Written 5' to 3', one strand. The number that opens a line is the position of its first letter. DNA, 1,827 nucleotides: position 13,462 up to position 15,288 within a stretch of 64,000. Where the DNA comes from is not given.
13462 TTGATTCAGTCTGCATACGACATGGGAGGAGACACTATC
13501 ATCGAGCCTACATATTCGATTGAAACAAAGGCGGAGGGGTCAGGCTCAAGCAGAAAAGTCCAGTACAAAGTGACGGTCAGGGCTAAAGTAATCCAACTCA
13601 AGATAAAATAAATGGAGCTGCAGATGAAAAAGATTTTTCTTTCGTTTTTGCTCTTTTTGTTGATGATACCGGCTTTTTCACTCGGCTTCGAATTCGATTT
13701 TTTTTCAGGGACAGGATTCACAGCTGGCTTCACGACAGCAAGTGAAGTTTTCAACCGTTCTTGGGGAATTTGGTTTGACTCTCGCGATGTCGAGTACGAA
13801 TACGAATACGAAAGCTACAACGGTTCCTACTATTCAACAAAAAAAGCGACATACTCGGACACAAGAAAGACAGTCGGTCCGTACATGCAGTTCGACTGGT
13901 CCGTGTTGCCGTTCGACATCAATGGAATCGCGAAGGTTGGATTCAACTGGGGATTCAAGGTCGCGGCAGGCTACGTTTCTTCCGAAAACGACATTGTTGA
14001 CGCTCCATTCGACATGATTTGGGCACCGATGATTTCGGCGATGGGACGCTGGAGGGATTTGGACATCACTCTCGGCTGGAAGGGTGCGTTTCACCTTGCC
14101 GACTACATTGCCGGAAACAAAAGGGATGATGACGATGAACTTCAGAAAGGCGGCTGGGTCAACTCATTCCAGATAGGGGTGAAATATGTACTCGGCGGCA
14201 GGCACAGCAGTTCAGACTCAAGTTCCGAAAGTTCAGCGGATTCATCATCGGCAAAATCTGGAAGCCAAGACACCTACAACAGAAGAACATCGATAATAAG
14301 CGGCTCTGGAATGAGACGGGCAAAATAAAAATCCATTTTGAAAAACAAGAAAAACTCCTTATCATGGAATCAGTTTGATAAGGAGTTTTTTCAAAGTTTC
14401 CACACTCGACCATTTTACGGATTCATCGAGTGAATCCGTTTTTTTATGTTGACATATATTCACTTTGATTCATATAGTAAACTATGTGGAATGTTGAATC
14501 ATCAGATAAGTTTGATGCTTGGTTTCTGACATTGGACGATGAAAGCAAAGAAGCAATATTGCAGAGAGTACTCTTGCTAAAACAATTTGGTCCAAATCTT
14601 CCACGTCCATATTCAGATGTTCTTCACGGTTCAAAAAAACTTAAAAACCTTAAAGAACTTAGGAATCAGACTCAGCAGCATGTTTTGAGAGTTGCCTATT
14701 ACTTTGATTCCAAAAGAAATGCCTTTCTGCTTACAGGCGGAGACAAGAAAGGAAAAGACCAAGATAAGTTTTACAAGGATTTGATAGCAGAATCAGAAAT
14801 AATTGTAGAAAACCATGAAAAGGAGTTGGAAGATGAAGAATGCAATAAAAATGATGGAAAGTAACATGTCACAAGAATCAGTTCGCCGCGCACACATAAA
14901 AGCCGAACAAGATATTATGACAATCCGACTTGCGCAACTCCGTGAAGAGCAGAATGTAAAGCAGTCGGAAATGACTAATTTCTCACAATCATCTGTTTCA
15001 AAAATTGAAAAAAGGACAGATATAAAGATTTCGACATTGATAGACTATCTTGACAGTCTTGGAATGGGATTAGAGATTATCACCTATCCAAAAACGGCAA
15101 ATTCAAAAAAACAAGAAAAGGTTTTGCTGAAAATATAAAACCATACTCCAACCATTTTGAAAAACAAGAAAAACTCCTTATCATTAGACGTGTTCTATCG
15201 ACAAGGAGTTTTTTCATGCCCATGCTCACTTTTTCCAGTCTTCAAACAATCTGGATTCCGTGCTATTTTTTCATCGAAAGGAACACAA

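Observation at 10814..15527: Cassette-like accessory array stacked against uvrB, built from reused parts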

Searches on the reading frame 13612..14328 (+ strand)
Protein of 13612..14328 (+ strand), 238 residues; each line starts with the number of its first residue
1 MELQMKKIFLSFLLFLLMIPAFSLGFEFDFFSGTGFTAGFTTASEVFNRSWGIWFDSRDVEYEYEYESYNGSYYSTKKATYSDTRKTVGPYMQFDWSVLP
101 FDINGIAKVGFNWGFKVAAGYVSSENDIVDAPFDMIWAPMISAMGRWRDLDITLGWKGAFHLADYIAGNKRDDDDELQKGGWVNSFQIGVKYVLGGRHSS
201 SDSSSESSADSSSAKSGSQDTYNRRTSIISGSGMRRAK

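Call 5: search_protein_families(library=pfam, proteins=[window:13612-14328:+], max_evalue=0.1)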
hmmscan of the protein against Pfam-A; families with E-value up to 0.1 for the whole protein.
window:13612-14328:+ (238 aa): 0 families

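Call 18: search_protein_families(library=ncbifam, proteins=[window:13612-14328:+], max_evalue=0.05)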
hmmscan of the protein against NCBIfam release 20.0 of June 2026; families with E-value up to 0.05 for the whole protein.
window:13612-14328:+ (238 aa): 0 families

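Call 35: find_homologous_proteins(query=window:13612-14328:+, max_evalue=0.001)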
Query window:13612-14328:+ (238 aa): 8 proteins with E <= 0.001 among 225 candidates.
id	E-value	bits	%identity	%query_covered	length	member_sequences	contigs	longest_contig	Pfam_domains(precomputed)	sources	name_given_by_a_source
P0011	1.7e-143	494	95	98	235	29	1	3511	-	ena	-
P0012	1.5e-138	478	92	98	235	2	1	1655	-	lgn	-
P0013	6.5e-136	470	89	98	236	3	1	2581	-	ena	-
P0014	7.1e-136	469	90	100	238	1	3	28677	-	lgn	-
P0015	1.8e-135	468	89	100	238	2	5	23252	-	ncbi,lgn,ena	-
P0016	5.6e-135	466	90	100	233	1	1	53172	-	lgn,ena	-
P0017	4.1e-132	457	90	98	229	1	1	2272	-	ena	-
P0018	1.1e-98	348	67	98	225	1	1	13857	-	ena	-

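Call 36: find_encoding_contigs(protein=P0018, flank=6000, max_places=4)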
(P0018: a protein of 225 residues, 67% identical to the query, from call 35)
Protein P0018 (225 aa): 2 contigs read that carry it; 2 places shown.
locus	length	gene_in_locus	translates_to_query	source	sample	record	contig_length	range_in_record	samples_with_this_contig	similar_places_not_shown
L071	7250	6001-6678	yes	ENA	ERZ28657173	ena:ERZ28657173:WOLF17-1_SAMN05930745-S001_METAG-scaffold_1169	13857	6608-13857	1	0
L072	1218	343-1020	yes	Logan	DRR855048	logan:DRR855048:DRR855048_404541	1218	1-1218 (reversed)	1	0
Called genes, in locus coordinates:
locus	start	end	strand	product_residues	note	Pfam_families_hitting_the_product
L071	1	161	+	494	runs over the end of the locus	PF03237:Terminase_6N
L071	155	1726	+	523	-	PF06074:Portal_Mu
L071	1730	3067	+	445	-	PF04233:Phage_Mu_F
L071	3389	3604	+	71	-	-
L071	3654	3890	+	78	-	-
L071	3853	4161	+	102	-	PF14359:DUF4406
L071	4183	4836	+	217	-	PF10979:DUF2786, PF23771:DUF7168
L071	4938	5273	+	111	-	-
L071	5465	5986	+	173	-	-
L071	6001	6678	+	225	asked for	-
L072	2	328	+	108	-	?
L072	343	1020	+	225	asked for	-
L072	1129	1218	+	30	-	?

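Call 37: find_encoding_contigs(protein=P0016, flank=6000, max_places=4)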
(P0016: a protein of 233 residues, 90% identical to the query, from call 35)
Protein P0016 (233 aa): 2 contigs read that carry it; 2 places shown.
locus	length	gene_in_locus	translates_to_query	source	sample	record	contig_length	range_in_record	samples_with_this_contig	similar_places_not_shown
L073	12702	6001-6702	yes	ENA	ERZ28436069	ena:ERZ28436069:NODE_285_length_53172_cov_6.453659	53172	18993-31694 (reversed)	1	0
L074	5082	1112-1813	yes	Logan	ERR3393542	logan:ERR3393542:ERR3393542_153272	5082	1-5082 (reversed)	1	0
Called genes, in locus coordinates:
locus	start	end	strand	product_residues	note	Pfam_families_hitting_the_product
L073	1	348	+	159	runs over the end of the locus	-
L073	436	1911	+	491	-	-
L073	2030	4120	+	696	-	PF00009:GTP_EFTU, PF03144:GTP_EFTU_D2, PF22042:EF-G_D2 (weak), PF14492:EFG_III, PF16658:RF3_C (weak), PF03764:EFG_IV, PF00679:EFG_C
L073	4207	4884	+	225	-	-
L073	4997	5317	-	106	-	PF12844:HTH_19, PF13443:HTH_26 (faint), PF01381:HTH_3, PF13560:HTH_31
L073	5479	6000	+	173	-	-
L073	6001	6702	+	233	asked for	-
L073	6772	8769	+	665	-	PF00270:DEAD (faint), PF04851:ResIII, PF17757:UvrB_inter, PF27431:UvrB_3rd, PF00271:Helicase_C, PF12344:UvrB, PF02151:UVR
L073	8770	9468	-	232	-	PF02592:Vut_1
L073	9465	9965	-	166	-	PF00733:Asn_synthase, PF02540:NAD_synthase (weak), PF06508:QueC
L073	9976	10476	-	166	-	PF14489:QueF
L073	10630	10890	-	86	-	PF00830:Ribosomal_L28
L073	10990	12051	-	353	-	PF23023:Anti-Pycsar_Apyc1 (weak), PF00753:Lactamase_B, PF12706:Lactamase_B_2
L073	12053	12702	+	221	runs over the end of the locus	PF03548:LolA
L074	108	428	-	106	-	PF12844:HTH_19, PF13443:HTH_26 (faint), PF01381:HTH_3, PF13560:HTH_31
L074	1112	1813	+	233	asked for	-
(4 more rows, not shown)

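Call 38: find_encoding_contigs(protein=P0014, flank=6000, max_places=4)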
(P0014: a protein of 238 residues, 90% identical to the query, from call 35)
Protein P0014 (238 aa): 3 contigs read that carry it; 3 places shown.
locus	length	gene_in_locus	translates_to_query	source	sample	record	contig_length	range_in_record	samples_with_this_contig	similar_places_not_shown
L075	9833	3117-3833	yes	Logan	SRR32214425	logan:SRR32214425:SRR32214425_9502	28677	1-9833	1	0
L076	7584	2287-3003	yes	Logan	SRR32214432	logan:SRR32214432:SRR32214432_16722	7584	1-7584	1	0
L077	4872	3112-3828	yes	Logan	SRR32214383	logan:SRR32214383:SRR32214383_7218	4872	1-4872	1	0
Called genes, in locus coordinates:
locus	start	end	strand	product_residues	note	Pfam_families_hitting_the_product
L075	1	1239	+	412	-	?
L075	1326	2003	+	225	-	-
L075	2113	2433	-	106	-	PF12844:HTH_19, PF13443:HTH_26 (faint), PF01381:HTH_3, PF13560:HTH_31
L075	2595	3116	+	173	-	-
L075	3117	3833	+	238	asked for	-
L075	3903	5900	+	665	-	PF00270:DEAD (faint), PF04851:ResIII, PF17757:UvrB_inter, PF27431:UvrB_3rd, PF00271:Helicase_C, PF12344:UvrB, PF02151:UVR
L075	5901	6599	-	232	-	PF02592:Vut_1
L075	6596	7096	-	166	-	PF00733:Asn_synthase (weak), PF02540:NAD_synthase (weak), PF06508:QueC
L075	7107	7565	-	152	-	PF14489:QueF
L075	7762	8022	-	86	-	PF00830:Ribosomal_L28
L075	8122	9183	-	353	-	PF23023:Anti-Pycsar_Apyc1 (weak), PF00753:Lactamase_B, PF12706:Lactamase_B_2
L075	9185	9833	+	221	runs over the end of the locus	PF03548:LolA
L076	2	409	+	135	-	?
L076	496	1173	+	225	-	-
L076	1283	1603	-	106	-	PF12844:HTH_19, PF13443:HTH_26 (faint), PF01381:HTH_3, PF13560:HTH_31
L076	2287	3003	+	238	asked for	-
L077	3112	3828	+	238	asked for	-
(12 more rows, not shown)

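Call 50: search_protein_families(library=phrogs, proteins=[window:13612-14328:+], max_evalue=0.01)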
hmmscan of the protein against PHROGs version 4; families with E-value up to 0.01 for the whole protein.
window:13612-14328:+ (238 aa): 0 families

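Call 57: predict_structure(alignment_id=A1)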
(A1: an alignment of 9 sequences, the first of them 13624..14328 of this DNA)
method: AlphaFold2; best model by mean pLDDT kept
length: 234 residues; sequences in the alignment: 9
mean_pLDDT: 57.2   pTM: 0.48
mean pLDDT of the five models: 57.2, 50.4, 45.2, 30.8, 29.0
residues with pLDDT >= 90: 0; 70-90: 44; 50-70: 138; < 50: 52
segments of 3 or more residues with pLDDT < 50: 174-176, 191-234
pLDDT, mean of each block of 10 residues (from residue 1): 57 56 59 64 69 65 60 64 75 65 64 72 59 71 69 65 52 54 67 36 29 28 27 27
secondary structure, 60 per line:
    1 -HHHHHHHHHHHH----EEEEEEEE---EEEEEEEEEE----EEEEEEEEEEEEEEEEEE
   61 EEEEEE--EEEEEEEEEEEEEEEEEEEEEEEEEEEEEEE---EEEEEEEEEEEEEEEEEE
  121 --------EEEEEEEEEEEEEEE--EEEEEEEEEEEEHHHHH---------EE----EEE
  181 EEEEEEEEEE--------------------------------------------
elements in order: H2-13 E18-25 E29-38 E43-66 E69-99 E103-120 E129-143 E146-157 H158-162 E178-190

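Call 60: fold_search(model_id=the predicted structure, library=pdb)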
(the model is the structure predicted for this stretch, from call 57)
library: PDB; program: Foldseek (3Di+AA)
matches with E <= 10: 1020; with E <= 0.001: 1
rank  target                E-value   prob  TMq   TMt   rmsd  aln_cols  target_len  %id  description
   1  3dzm_A                9.1e-04  1.00  0.35  0.38   8.9       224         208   12  Crystal structure of a major outer membrane protein from Thermus thermophilus HB27 (released 2008-12-23)
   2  3dzm_B                1.7e-03  0.99  0.30  0.34  10.2       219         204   13  Crystal structure of a major outer membrane protein from Thermus thermophilus HB27 (released 2008-12-23)
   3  7emf_R                3.7e-03  0.77  0.19  0.23  16.6       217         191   12  Human Mediator (deletion of MED1-IDR) in a Tail-extended conformation (released 2021-05-05)
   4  8xjc_A                3.9e-03  0.95  0.26  0.23  16.3       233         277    8  a novel haemophore of of Riemerella anatipestifer (released 2025-06-25)
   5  8blw_A                4.8e-03  0.82  0.17  0.08  15.5       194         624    8  Vitamin B12 transporter BtuB1 with lipoprotein BtuG1 from B. theta (released 2023-08-16)
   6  9fzc_A                6.2e-03  0.99  0.33  0.41   6.8       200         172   12  Structure of OmpA-short in complex with nanobody Nb01 (released 2024-07-17)
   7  3fid_A                7.2e-03  0.94  0.27  0.23  19.1       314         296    7  LpxR from Salmonella typhimurium (released 2009-02-10)
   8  1bxw                  9.2e-03  0.99  0.34  0.43   9.6       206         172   12  OUTER MEMBRANE PROTEIN A (OMPA) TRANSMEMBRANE DOMAIN (released 1998-10-14)
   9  2wjq                  1.0e-02  0.72  0.23  0.25  19.4       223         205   12  NanC porin structure in hexagonal crystal form. (released 2009-10-13)
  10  8jto                  1.1e-02  0.72  0.21  0.17  19.3       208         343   10  Outer membrane porin of Burkholderia pseudomallei (BpsOmp38) in complex with ceftazidime (released 2024-06-26)
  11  9nh1_A                1.2e-02  0.98  0.34  0.32  10.1       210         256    8  In situ cryo-EM structure of porin I of the Legionella Dot/Icm T4SS machine (released 2025-09-17)
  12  9nh1_C                1.2e-02  0.98  0.33  0.30  13.4       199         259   11  In situ cryo-EM structure of porin I of the Legionella Dot/Icm T4SS machine (released 2025-09-17)
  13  9a2m_MODEL_1_A        1.4e-02  0.99  0.37  0.28  13.5       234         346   12  Model of E. coli OmpA by in-cell photo-crosslinking MS and deep learning (released 2023-02-24)
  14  8p98_A                1.4e-02  0.33  0.14  0.07  17.3       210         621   12  BtuB3G3 bound to cyanocobalamin with ordered EL8 (released 2023-08-16)
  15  3qrc_B                1.4e-02  0.84  0.24  0.32  11.1       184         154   11  The crystal structure of Ail, the attachment invasion locus protein of Yersinia pestis, in complex with the heparin an (released 2011-11-23)
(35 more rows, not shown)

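Call 68: search_dna_similar(query=window:13624-14328:+, collection=phages, mode=protein, max_evalue=0.001, max_rows=10)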
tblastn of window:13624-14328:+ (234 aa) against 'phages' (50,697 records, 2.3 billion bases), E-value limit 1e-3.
No match.

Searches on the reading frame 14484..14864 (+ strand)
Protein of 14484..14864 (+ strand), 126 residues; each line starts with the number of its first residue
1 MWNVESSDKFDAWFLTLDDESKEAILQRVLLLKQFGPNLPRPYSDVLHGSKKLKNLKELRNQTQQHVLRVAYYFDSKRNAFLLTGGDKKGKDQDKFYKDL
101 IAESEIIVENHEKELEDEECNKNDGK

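Call 5: search_protein_families(library=pfam, proteins=[window:14484-14864:+], max_evalue=0.1)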
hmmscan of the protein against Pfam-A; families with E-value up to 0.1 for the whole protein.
window:14484-14864:+ (126 aa): 1 family
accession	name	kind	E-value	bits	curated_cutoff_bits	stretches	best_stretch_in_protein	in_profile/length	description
PF05973.20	Gp49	-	1.4e-16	60.7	23.9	1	13-102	2-83/90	Phage derived protein Gp49-like (DUF891)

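Call 18: search_protein_families(library=ncbifam, proteins=[window:14484-14864:+], max_evalue=0.05)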
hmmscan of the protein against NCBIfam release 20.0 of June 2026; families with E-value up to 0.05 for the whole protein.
window:14484-14864:+ (126 aa): 1 family
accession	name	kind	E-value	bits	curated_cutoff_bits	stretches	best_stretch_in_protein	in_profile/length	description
TIGR02683.1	upstrm_HI1419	hypoth_equivalog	0.00035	20.9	62.85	1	4-94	3-84/95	type II toxin-antitoxin system RelE/ParE family toxin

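Call 25: find_encoding_contigs(protein=window:14484-14864:+, flank=4000, max_places=10)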
Protein window:14484-14864:+ (126 aa): 24 contigs read that carry it; 2 places shown.
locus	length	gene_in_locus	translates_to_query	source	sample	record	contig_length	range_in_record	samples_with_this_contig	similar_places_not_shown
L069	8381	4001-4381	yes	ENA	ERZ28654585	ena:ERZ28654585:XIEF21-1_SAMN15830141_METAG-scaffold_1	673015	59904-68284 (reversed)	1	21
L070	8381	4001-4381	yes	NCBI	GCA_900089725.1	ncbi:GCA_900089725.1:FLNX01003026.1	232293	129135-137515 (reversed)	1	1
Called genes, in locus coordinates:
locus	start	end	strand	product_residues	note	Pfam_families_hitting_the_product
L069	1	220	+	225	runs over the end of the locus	-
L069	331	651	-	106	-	PF12844:HTH_19, PF13443:HTH_26 (faint), PF01381:HTH_3, PF13560:HTH_31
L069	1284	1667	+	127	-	PF05628:Borrelia_P13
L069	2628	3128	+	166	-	-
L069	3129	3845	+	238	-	-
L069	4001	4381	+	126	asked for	PF05973:Gp49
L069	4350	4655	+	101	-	PF01381:HTH_3 (weak)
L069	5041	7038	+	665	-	PF00270:DEAD (faint), PF04851:ResIII, PF17757:UvrB_inter, PF27431:UvrB_3rd, PF00271:Helicase_C, PF12344:UvrB, PF02151:UVR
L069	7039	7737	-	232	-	PF02592:Vut_1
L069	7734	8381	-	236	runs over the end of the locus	PF00733:Asn_synthase, PF02540:NAD_synthase (weak), PF06508:QueC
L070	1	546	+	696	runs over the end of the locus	PF00009:GTP_EFTU, PF03144:GTP_EFTU_D2, PF22042:EF-G_D2 (weak), PF14492:EFG_III, PF16658:RF3_C (weak), PF03764:EFG_IV, PF00679:EFG_C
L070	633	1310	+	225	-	-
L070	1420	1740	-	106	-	PF12844:HTH_19, PF13443:HTH_26 (faint), PF01381:HTH_3, PF13560:HTH_31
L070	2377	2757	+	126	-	PF05628:Borrelia_P13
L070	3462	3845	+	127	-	-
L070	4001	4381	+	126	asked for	PF05973:Gp49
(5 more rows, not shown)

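Call 50: search_protein_families(library=phrogs, proteins=[window:14484-14864:+], max_evalue=0.01)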
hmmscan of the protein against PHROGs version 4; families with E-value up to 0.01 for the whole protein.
window:14484-14864:+ (126 aa): 2 families
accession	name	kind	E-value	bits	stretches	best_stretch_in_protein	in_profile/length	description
phrog_3445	-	moron, auxiliary metabolic gene and host takeover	1.4e-16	61.6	1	1-112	4-100/103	toxin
phrog_2523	-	unknown function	4.7e-05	24.5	1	1-90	2-86/108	-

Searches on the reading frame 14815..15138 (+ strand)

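Call 5: search_protein_families(library=pfam, proteins=[window:14815-15138:+], max_evalue=0.1)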
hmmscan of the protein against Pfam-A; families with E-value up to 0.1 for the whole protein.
window:14815-15138:+ (107 aa): 8 families
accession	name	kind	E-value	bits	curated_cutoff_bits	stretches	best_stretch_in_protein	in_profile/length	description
PF01381.28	HTH_3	-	7.4e-06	26.3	23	1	39-87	1-53/55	Helix-turn-helix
PF13744.12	HTH_37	-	0.0022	18.2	27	1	38-88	22-77/80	Helix-turn-helix domain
PF13560.12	HTH_31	-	0.0074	17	27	1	38-69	5-39/64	Helix-turn-helix domain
PF14702.12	hGDE_central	-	0.013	15.6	27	1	6-77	4-76/247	Central domain of human glycogen debranching enzyme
PF07455.17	Psu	-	0.029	14.4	27.4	1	21-103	26-109/182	Phage polarity suppression protein (Psu)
PF02433.20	FixO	-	0.048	13.6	29.6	1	5-84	139-217/219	Cytochrome C oxidase, mono-heme subunit/FixO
PF12844.13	HTH_19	-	0.061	13.7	30.2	0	37-83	2-52/64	Helix-turn-helix domain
PF13443.12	HTH_26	-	0.084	13.6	22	0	51-86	17-54/63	Cro/C1-type HTH DNA-binding domain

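Call 18: search_protein_families(library=ncbifam, proteins=[window:14815-15138:+], max_evalue=0.05)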
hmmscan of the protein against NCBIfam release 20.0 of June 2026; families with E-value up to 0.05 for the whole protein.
window:14815-15138:+ (107 aa): 0 families

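Call 50: search_protein_families(library=phrogs, proteins=[window:14815-15138:+], max_evalue=0.01)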
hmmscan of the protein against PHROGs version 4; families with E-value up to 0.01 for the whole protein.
window:14815-15138:+ (107 aa): 7 families
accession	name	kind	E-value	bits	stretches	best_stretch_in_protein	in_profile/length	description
phrog_1373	-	transcription regulation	6.7e-08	33.7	1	4-100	31-133/166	transcriptional regulator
phrog_2339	-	DNA, RNA and nucleotide metabolism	9.5e-08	33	1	7-94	2-90/98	HTH DNA binding protein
phrog_11553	-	unknown function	1e-05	26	1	36-91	37-95/278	-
phrog_2967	-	transcription regulation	8.8e-05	23.1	1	30-68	6-47/225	transcriptional regulator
phrog_8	-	transcription regulation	0.00085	19.9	1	8-79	55-128/346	transcriptional regulator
phrog_769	-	transcription regulation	0.0055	17.7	1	14-66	2-54/89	transcriptional repressor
phrog_8994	-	unknown function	0.0079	17.1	1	52-94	26-70/74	-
